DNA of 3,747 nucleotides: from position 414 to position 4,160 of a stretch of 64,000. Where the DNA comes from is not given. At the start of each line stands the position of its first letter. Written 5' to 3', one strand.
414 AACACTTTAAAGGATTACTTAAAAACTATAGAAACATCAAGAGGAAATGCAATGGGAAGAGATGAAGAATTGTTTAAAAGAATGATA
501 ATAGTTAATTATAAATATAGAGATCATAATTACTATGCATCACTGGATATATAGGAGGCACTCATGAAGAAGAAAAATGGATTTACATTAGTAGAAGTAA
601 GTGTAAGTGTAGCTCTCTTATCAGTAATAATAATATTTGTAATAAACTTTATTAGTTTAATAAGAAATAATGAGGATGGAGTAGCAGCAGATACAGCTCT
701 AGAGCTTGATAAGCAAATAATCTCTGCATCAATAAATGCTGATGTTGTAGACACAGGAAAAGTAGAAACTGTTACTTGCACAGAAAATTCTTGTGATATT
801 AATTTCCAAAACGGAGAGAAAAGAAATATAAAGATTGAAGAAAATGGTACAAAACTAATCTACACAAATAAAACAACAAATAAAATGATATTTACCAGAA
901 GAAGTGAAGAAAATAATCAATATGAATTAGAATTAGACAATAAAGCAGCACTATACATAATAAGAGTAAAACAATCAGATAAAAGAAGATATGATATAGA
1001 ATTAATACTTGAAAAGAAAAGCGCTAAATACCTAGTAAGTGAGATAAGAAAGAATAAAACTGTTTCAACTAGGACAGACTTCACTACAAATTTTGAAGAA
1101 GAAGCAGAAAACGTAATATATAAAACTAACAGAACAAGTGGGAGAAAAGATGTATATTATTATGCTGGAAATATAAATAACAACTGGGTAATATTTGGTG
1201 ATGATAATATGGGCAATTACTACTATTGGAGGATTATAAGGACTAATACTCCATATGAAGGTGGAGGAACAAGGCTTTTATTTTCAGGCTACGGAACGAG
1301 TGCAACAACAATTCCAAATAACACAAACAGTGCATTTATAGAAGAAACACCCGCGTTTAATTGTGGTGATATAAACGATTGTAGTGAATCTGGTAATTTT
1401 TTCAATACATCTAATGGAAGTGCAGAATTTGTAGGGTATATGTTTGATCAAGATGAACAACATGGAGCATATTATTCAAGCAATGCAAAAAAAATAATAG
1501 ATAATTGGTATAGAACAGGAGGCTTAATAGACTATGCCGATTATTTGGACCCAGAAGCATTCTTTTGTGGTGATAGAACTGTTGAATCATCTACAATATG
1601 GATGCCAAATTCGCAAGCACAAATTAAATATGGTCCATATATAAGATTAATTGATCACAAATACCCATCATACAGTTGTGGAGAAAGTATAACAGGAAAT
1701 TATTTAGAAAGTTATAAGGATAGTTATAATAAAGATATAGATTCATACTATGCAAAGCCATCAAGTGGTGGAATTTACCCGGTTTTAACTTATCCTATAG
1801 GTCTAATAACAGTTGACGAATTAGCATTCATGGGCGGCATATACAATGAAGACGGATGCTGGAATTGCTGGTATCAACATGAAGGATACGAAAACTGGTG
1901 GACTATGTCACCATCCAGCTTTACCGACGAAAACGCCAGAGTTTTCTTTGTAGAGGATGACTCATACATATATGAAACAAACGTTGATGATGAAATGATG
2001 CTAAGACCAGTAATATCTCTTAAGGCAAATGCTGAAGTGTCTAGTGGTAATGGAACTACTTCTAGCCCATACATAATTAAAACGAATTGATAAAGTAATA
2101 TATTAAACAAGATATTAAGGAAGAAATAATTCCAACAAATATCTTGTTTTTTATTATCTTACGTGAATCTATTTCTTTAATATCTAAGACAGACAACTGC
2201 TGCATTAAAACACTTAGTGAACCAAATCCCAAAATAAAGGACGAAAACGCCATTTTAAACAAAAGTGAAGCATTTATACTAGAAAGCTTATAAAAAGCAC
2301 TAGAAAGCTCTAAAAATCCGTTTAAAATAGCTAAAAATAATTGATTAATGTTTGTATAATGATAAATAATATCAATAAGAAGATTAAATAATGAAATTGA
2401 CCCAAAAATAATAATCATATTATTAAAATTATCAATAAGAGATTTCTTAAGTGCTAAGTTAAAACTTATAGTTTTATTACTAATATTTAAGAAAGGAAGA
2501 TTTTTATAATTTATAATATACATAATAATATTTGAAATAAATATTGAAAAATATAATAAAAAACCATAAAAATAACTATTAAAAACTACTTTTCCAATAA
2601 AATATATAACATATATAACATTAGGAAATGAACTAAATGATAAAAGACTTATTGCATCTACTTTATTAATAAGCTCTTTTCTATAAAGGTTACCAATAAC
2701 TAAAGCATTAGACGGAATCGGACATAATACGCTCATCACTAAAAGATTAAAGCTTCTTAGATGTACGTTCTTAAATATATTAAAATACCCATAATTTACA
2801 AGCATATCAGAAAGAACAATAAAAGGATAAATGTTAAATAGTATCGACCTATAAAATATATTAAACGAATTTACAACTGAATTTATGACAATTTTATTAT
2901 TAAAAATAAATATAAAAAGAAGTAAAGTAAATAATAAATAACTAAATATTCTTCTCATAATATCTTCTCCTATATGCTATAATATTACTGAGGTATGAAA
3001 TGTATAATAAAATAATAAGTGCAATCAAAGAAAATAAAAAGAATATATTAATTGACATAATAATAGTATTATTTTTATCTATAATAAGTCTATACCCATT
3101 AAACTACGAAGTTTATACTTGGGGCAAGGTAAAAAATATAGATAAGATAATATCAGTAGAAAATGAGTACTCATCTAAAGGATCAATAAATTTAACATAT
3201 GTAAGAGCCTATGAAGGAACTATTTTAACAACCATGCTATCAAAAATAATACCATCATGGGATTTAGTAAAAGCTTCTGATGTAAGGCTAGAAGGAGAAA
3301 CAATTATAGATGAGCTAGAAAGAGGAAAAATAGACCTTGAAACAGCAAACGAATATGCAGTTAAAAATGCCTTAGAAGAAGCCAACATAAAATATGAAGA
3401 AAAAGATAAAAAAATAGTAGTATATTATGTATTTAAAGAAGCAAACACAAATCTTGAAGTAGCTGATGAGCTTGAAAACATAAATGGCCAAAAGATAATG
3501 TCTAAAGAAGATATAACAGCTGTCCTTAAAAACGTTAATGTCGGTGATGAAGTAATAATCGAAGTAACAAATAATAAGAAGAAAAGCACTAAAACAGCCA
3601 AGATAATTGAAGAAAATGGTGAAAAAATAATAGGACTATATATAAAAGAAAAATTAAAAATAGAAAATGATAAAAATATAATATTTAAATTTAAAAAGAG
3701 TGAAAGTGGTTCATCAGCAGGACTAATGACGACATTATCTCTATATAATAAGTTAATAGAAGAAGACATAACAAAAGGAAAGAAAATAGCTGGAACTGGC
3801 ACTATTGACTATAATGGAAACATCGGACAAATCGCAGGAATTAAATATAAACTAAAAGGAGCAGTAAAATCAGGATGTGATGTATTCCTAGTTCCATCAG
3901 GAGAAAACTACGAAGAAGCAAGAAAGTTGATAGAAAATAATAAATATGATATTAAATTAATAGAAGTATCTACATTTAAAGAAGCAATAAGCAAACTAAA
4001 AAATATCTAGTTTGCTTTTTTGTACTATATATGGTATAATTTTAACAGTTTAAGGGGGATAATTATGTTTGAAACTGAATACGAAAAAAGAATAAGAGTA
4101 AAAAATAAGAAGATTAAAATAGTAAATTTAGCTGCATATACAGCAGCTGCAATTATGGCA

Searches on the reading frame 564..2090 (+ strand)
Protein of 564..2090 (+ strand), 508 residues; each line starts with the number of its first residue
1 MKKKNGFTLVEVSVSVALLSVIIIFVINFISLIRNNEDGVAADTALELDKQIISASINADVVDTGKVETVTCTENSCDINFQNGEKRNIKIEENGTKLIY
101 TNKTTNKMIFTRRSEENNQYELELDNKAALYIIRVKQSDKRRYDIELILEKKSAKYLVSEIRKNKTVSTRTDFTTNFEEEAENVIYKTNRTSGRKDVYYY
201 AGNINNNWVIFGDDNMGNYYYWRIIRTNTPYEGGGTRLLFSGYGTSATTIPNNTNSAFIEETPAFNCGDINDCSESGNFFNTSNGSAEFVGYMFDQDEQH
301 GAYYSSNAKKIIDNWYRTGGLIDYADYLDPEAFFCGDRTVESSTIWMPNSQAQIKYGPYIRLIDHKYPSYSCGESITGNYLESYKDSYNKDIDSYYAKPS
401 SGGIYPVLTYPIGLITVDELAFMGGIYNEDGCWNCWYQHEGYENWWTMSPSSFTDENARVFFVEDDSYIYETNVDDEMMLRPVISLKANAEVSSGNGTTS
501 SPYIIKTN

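Call 31: search_protein_families(library=pfam, proteins=[window:564-2090:+], max_evalue=0.00001)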
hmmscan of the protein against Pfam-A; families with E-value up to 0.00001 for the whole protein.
window:564-2090:+ (508 aa): 1 family
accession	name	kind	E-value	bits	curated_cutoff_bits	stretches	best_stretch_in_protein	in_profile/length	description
PF07963.17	N_methyl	-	4.1e-06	26.6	21.2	1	1-26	1-26/27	Prokaryotic N-terminal methylation motif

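Call 67: find_encoding_contigs(protein=window:564-2090:+, flank=10000, max_places=3)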
Protein window:564-2090:+ (508 aa): no gene with exactly this product is on record in the collection.

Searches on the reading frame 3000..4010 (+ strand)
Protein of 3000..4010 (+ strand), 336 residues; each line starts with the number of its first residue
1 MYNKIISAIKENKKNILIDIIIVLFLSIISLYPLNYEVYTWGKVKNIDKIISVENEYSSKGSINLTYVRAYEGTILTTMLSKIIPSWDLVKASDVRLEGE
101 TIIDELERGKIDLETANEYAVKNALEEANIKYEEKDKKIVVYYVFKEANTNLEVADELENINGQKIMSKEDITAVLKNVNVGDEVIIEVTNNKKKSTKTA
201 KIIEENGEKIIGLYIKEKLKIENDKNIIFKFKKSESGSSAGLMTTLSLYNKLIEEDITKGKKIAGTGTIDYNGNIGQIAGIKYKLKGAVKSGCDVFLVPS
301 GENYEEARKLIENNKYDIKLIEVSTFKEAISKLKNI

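Call 31: search_protein_families(library=pfam, proteins=[window:3000-4010:+], max_evalue=0.00001)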
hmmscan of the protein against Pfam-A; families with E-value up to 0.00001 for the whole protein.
window:3000-4010:+ (336 aa): 1 family
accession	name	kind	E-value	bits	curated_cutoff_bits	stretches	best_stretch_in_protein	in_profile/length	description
PF05362.19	Lon_C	-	2.7e-07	30.8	21.1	1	236-331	108-200/205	Lon protease (S16) C-terminal proteolytic domain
